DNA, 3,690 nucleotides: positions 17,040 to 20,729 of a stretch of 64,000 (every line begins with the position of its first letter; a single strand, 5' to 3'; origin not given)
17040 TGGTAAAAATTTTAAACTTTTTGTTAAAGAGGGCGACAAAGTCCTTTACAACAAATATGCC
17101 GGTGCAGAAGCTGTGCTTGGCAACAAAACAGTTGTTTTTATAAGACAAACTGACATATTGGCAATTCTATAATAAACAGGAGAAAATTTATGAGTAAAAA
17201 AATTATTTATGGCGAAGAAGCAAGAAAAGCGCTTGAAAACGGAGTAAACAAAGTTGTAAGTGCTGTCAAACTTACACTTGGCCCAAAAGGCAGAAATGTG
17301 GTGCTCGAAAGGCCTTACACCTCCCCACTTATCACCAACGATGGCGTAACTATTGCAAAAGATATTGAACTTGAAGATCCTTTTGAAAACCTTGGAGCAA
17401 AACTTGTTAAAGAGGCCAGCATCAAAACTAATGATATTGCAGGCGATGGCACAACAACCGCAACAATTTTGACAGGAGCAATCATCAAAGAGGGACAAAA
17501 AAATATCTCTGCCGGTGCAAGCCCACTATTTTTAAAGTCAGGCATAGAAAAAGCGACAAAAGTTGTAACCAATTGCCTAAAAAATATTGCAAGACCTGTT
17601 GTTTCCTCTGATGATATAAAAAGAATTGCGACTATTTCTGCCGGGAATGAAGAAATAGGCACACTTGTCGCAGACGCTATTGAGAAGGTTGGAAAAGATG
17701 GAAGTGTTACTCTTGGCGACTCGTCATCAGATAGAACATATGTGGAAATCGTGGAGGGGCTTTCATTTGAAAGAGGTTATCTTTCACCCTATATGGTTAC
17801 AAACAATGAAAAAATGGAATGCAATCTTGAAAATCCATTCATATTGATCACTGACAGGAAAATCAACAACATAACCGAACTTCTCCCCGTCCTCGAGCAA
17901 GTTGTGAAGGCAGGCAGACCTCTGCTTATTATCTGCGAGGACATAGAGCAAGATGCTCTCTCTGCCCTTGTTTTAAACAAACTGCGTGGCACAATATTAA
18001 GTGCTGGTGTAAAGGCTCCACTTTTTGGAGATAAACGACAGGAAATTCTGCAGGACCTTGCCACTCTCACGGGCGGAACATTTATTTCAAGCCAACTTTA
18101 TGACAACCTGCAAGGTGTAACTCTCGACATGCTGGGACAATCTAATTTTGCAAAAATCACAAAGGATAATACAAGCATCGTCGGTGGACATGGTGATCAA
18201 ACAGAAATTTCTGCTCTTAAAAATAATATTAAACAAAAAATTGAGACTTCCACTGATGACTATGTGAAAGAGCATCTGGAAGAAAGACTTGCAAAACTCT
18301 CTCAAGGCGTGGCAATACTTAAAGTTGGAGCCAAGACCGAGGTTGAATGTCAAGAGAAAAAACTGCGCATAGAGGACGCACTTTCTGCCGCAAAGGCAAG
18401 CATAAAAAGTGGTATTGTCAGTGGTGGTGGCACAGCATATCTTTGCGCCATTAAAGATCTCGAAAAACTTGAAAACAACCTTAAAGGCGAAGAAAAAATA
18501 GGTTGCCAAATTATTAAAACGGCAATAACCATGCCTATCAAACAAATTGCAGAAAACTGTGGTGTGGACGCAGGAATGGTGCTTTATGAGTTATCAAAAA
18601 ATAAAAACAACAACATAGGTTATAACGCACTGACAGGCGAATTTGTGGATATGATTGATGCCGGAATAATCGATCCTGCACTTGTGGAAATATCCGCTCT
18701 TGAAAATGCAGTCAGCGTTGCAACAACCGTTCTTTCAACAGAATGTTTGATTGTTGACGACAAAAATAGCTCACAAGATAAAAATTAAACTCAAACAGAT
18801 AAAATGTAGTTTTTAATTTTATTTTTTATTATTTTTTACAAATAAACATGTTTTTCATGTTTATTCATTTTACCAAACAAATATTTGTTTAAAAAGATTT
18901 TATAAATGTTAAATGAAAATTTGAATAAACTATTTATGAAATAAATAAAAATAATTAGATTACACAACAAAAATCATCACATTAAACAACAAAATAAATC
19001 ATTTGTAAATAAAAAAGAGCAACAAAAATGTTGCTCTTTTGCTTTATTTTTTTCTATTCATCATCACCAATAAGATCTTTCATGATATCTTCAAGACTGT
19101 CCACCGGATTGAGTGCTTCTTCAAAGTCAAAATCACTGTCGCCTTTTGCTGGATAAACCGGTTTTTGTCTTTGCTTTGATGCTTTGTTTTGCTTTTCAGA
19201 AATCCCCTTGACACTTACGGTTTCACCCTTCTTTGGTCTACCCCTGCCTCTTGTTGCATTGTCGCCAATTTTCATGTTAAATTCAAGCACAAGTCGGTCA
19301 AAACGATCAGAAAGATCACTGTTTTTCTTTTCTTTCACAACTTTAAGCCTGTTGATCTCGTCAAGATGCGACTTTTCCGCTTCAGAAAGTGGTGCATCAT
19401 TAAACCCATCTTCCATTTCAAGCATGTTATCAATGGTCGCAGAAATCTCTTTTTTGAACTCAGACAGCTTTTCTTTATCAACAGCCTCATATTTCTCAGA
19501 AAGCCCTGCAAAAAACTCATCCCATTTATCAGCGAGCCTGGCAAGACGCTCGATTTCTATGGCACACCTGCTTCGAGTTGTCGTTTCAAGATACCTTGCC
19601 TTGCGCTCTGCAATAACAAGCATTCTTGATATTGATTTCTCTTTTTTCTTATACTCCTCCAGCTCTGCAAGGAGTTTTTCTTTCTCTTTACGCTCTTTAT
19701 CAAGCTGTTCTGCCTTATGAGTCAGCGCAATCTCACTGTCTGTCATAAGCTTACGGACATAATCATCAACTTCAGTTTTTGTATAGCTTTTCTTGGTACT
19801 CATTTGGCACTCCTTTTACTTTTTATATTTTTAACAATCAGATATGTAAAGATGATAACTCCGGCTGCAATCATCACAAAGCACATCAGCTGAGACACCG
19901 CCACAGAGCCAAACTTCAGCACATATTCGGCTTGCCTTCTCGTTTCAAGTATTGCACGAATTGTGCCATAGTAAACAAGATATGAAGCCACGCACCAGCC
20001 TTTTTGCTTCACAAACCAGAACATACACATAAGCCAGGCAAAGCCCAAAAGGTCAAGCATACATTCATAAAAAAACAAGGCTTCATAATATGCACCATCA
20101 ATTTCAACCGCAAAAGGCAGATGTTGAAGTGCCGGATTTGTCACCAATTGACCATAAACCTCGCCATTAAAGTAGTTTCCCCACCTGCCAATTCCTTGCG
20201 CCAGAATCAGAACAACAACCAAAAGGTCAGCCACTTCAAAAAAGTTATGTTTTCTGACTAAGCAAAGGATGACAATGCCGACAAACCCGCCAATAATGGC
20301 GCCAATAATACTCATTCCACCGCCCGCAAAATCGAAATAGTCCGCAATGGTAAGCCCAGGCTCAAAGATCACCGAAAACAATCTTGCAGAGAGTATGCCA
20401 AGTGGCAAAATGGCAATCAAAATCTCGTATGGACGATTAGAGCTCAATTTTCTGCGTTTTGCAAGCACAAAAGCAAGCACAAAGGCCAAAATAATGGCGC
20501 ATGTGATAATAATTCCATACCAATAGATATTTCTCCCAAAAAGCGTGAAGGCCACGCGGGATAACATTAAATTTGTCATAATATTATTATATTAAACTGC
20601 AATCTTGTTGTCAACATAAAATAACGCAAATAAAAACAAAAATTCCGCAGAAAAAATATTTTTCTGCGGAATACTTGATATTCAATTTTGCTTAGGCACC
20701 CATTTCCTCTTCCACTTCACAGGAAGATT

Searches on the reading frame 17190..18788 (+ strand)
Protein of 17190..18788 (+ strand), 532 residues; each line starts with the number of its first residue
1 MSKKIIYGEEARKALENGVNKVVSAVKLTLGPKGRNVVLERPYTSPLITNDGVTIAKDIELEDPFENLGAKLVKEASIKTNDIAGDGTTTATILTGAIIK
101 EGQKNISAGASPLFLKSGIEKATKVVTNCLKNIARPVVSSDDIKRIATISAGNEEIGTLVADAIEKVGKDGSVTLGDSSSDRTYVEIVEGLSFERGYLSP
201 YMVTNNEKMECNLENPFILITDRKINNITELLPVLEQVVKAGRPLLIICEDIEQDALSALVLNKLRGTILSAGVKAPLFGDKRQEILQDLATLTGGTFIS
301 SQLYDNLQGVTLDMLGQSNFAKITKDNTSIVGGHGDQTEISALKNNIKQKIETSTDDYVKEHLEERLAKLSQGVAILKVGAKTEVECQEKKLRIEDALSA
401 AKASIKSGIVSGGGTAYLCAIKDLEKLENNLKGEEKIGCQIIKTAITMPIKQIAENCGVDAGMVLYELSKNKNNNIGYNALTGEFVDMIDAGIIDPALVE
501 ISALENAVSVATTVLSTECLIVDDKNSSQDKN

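Call 54: search_protein_families(library=pfam, proteins=[window:17190-18788:+])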
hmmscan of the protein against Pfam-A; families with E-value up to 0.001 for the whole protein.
window:17190-18788:+ (532 aa): 1 family
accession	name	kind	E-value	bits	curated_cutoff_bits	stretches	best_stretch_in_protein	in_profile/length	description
PF00118.29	Cpn60_TCP1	-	3e-74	250.9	34.3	1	24-524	3-489/490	TCP-1/cpn60 chaperonin family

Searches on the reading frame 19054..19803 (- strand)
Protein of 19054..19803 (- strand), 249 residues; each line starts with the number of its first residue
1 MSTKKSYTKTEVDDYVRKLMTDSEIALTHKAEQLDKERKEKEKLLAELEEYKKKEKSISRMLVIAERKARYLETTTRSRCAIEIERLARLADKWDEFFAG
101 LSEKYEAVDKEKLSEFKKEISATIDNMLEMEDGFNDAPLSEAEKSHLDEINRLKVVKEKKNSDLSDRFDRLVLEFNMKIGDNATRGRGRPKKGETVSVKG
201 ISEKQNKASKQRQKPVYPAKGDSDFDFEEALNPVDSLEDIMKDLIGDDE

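Call 54: search_protein_families(library=pfam, proteins=[window:19054-19803:-])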
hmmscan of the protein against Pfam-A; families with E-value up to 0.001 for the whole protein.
window:19054-19803:- (249 aa): 1 family
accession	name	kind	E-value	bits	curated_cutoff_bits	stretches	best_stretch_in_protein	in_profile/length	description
PF05103.18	DivIVA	-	3.9e-05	24.1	28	1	7-84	18-91/131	DivIVA protein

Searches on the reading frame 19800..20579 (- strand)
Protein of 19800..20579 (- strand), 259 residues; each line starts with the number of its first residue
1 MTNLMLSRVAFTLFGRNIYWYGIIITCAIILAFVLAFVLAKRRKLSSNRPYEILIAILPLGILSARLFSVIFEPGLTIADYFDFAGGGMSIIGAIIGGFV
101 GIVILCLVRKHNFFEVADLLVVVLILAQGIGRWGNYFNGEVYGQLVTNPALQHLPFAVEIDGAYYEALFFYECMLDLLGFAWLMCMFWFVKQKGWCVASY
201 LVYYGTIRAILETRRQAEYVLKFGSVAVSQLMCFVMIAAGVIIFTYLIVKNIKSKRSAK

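Call 54: search_protein_families(library=pfam, proteins=[window:19800-20579:-])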
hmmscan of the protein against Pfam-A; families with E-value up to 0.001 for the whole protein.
window:19800-20579:- (259 aa): 1 family
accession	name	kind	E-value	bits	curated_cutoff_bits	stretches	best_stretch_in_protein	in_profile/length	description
PF01790.23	LGT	-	1.3e-48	165.9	24.9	1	9-246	2-240/240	Prolipoprotein diacylglyceryl transferase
